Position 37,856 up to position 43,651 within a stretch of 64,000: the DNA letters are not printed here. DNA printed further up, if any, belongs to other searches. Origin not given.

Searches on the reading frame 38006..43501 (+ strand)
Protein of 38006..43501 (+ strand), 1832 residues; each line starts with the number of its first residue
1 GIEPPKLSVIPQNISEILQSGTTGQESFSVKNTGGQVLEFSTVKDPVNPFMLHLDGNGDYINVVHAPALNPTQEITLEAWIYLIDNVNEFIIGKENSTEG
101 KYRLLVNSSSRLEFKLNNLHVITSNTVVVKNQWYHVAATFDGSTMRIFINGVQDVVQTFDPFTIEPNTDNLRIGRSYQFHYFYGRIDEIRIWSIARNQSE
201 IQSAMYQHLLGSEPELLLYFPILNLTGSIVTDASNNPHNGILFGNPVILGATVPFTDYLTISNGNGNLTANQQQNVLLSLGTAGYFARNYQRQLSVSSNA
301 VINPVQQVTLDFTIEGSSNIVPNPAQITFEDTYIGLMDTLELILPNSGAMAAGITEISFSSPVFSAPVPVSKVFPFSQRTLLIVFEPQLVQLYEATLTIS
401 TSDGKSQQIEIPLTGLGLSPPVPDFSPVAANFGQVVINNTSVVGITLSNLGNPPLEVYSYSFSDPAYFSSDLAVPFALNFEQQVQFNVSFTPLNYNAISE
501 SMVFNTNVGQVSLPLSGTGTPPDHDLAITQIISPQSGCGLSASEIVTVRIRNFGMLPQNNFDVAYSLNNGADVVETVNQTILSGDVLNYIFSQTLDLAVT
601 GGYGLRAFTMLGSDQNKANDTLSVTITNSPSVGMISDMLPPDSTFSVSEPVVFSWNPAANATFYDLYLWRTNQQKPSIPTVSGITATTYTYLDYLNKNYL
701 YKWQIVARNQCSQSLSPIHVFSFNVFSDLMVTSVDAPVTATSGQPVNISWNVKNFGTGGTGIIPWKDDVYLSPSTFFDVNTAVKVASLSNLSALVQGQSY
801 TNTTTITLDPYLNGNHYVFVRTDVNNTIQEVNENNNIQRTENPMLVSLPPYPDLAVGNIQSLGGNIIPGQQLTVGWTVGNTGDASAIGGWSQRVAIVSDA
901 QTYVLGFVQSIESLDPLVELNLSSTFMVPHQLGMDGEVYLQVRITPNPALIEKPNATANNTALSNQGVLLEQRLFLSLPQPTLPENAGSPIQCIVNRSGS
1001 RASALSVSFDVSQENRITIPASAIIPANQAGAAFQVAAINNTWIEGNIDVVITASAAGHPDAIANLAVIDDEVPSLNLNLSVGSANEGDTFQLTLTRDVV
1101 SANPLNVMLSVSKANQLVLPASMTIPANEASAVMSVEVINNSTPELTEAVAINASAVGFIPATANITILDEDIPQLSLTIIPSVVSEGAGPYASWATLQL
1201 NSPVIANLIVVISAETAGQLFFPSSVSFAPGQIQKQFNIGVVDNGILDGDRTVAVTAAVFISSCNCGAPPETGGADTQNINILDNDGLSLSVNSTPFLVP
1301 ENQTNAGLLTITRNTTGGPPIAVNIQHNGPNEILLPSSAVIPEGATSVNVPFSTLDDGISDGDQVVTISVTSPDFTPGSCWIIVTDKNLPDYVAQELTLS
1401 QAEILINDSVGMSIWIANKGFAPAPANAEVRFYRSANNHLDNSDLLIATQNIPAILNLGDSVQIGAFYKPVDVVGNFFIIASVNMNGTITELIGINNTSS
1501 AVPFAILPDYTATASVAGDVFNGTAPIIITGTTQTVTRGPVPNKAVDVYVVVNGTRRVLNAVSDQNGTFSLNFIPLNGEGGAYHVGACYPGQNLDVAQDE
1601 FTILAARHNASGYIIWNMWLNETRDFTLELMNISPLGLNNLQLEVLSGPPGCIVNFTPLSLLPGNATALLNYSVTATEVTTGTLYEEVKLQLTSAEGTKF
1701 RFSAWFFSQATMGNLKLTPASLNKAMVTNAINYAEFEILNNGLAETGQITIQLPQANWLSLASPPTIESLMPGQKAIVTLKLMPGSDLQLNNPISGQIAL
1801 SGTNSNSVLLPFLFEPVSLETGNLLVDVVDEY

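Call 22: search_protein_families(library=pfam, proteins=[window:38006-43501:+], max_evalue=0.001)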
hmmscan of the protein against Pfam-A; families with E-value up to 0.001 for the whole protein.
window:38006-43501:+ (1832 aa): 5 families
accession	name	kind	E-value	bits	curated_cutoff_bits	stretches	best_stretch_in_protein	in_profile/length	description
PF13385.13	Laminin_G_3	-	1.3e-31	110.2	27.6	1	55-202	1-151/151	Concanavalin A-like lectin/glucanases superfamily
PF07705.17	CARDB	-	3.5e-15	56.5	22.7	1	727-837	2-98/101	CARDB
PF22544.2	HYDIN_VesB_CFA65-like_Ig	-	5.4e-13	49.5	25.5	1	423-508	3-88/100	HYDIN/CFA65/VesB-like, Ig-like domain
PF22073.2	Cep192_D4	-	4.9e-08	33.6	35.5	0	326-417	10-111/112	Cep192 domain 4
PF15780.11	ASH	-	7.1e-08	33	27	0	429-507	13-91/98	Abnormal spindle-like microcephaly-assoc'd, ASPM-SPD-2-Hydin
